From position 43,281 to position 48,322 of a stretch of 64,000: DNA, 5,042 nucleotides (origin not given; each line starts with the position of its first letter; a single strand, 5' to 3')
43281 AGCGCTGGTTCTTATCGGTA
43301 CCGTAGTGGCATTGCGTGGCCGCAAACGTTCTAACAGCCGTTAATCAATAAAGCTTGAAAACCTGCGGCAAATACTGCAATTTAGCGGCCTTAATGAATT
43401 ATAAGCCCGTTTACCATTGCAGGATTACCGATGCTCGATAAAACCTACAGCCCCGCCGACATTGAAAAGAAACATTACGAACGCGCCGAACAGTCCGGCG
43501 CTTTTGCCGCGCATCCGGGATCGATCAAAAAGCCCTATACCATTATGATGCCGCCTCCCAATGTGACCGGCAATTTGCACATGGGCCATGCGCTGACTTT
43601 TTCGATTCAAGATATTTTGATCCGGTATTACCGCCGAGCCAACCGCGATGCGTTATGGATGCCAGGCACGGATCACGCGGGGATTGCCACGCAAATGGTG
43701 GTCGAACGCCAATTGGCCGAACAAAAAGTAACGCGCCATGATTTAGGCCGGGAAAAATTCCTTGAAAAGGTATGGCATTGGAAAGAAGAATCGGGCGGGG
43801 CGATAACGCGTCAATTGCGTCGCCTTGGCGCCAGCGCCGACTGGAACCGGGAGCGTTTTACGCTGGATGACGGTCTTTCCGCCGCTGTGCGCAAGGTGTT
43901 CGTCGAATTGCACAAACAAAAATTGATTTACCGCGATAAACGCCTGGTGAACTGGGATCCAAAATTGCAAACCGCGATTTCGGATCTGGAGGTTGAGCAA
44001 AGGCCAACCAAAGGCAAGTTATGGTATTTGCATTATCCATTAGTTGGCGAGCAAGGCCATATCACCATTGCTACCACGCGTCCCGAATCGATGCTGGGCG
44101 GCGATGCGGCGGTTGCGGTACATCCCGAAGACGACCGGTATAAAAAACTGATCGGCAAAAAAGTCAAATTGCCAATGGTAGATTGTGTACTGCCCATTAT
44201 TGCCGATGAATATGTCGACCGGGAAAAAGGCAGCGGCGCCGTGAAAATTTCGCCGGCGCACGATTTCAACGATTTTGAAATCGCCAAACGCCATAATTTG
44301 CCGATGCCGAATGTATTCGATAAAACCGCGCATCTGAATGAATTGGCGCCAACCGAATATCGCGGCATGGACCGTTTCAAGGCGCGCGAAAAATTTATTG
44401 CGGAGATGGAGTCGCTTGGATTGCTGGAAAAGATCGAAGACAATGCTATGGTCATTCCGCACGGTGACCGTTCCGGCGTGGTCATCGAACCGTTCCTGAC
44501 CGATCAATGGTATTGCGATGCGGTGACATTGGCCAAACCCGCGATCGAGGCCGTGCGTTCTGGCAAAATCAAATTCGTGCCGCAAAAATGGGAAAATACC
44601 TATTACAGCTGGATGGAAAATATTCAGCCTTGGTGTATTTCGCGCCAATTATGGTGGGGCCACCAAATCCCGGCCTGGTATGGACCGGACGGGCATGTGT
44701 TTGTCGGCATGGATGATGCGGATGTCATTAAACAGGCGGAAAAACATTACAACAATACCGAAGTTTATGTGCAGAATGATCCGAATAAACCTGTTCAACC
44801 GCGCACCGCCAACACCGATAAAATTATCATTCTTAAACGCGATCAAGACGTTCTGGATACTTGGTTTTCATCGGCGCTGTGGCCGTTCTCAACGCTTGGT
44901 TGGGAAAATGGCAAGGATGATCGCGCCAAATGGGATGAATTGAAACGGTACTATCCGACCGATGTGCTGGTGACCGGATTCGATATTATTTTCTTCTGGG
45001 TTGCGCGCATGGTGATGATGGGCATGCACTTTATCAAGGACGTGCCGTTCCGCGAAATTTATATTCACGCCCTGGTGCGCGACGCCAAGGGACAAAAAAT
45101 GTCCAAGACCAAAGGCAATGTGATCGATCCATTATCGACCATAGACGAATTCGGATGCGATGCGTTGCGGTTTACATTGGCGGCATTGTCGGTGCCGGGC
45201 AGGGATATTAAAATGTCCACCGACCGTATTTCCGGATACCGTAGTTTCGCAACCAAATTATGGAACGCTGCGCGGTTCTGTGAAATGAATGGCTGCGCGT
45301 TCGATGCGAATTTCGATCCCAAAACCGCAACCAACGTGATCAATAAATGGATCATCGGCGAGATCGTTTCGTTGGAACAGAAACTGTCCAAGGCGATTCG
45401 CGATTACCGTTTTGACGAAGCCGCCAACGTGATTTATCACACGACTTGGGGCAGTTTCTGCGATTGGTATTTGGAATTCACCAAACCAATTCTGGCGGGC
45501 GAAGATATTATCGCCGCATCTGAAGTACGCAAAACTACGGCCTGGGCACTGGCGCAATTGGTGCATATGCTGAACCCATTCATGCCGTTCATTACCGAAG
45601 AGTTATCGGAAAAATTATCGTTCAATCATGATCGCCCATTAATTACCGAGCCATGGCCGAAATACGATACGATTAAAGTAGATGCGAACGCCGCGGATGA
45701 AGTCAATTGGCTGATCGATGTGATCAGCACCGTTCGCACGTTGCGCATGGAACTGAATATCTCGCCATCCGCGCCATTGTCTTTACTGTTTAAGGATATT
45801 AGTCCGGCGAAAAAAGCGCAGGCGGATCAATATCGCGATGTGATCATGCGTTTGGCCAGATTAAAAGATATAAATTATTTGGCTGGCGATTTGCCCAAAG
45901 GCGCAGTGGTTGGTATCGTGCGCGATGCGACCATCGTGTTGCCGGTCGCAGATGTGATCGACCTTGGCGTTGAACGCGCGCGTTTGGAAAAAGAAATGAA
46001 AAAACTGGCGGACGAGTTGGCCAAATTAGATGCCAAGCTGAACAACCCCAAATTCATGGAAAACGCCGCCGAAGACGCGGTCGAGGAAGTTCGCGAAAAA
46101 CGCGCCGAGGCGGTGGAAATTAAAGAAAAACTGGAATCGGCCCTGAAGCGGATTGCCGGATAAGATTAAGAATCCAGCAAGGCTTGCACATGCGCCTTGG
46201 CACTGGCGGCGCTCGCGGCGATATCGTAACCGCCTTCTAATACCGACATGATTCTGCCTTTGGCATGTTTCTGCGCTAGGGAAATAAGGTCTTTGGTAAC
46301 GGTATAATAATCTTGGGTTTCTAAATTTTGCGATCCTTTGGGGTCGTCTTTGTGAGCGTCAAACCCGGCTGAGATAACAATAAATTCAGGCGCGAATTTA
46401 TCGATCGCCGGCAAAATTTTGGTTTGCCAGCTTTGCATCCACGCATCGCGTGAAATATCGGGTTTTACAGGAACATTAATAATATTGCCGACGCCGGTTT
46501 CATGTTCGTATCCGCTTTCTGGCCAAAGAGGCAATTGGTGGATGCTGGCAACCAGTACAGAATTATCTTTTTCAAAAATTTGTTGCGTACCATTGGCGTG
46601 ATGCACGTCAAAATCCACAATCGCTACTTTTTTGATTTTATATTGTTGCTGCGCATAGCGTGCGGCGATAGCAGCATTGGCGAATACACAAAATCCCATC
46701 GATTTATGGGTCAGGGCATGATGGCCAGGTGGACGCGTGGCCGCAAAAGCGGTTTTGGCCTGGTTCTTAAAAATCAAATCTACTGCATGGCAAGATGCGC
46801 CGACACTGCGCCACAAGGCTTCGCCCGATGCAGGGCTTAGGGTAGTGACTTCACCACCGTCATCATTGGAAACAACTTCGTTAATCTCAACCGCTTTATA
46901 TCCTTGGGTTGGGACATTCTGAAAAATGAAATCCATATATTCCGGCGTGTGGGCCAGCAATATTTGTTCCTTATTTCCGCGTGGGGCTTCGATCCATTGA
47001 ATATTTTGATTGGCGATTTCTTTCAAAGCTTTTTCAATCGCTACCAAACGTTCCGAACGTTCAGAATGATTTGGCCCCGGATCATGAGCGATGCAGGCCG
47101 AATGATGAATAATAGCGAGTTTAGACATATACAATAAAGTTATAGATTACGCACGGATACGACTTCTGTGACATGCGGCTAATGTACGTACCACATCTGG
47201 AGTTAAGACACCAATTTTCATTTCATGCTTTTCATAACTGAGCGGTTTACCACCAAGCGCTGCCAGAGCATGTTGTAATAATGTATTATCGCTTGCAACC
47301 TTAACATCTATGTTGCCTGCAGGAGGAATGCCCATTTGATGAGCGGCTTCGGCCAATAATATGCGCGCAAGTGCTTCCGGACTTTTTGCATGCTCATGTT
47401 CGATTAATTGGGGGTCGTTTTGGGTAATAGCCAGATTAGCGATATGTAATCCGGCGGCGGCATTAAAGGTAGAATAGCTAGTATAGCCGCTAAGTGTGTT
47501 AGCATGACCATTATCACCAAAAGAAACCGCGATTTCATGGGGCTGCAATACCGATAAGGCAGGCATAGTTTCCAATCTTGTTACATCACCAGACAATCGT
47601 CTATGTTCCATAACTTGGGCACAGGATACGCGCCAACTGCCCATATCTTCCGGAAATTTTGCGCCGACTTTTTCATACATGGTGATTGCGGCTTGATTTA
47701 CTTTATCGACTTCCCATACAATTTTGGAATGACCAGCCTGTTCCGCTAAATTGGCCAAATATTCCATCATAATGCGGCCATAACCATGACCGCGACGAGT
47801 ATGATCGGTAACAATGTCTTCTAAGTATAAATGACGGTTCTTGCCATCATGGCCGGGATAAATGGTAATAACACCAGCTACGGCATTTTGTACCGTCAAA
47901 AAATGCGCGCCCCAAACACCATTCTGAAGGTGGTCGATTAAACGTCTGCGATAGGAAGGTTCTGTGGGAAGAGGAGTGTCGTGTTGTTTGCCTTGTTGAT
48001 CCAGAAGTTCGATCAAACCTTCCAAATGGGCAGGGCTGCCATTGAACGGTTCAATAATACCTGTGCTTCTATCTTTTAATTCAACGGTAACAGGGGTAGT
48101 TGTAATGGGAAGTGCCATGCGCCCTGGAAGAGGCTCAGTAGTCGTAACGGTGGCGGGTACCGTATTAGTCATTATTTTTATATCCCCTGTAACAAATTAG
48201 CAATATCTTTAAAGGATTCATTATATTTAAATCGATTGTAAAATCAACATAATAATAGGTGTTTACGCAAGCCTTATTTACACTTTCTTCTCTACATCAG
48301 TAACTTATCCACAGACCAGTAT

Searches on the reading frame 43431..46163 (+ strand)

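Call 63: search_protein_families(library=pfam, proteins=[window:43431-46163:+], max_evalue=0.0001)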
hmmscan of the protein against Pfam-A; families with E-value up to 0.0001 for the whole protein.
window:43431-46163:+ (910 aa): 5 families
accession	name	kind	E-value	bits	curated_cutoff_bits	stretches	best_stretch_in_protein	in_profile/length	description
PF00133.28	tRNA-synt_1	-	1.4e-139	465.9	22.7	1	20-596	7-414/414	tRNA synthetases class I (I, L, M and V)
PF08264.19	Anticodon_1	-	1.6e-34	119.3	25.1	1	638-785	1-146/148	Anticodon-binding domain of tRNA ligase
PF09334.17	tRNA-synt_1g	-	1.3e-18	67.5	20.1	2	541-600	313-371/391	tRNA synthetases class I (M)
PF10458.14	Val_tRNA-synt_C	-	2.8e-14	53.5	25.9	1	844-908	1-65/66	Valyl tRNA synthetase tRNA binding arm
PF13603.12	tRNA-synt_1_2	-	7.5e-08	32.5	25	1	242-301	86-145/185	Leucyl-tRNA synthetase, editing domain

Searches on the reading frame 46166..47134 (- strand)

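Call 63: search_protein_families(library=pfam, proteins=[window:46166-47134:-], max_evalue=0.0001)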
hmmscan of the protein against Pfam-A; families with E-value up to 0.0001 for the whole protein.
window:46166-47134:- (322 aa): 1 family
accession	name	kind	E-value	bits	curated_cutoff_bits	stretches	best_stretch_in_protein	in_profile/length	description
PF00850.24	Hist_deacetyl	-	4.6e-86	289.3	27.9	1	23-319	1-298/298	Histone deacetylase domain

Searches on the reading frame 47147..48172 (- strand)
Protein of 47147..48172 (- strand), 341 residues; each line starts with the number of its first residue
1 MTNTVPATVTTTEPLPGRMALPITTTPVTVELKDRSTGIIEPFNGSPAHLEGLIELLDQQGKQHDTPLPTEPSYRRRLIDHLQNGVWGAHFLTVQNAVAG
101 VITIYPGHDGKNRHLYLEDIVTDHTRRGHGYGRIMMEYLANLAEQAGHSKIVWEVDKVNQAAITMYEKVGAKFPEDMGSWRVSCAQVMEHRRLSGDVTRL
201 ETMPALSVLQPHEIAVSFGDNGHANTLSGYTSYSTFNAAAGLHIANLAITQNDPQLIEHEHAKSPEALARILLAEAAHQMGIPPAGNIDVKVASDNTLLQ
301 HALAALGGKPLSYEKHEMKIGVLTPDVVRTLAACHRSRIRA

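Call 63: search_protein_families(library=pfam, proteins=[window:47147-48172:-], max_evalue=0.0001)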
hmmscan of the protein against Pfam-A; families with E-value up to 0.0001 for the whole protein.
window:47147-48172:- (341 aa): 3 families
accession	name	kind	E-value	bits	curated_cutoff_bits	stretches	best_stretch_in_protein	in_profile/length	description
PF00583.31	Acetyltransf_1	-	6.4e-16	59.1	20.7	1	68-170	16-115/116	Acetyltransferase (GNAT) family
PF13508.13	Acetyltransf_7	-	3.3e-08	34.2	27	1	91-170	5-81/84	Acetyltransferase (GNAT) domain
PF13302.13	Acetyltransf_3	-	9.3e-06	26.8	25.4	1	47-172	9-138/138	Acetyltransferase (GNAT) domain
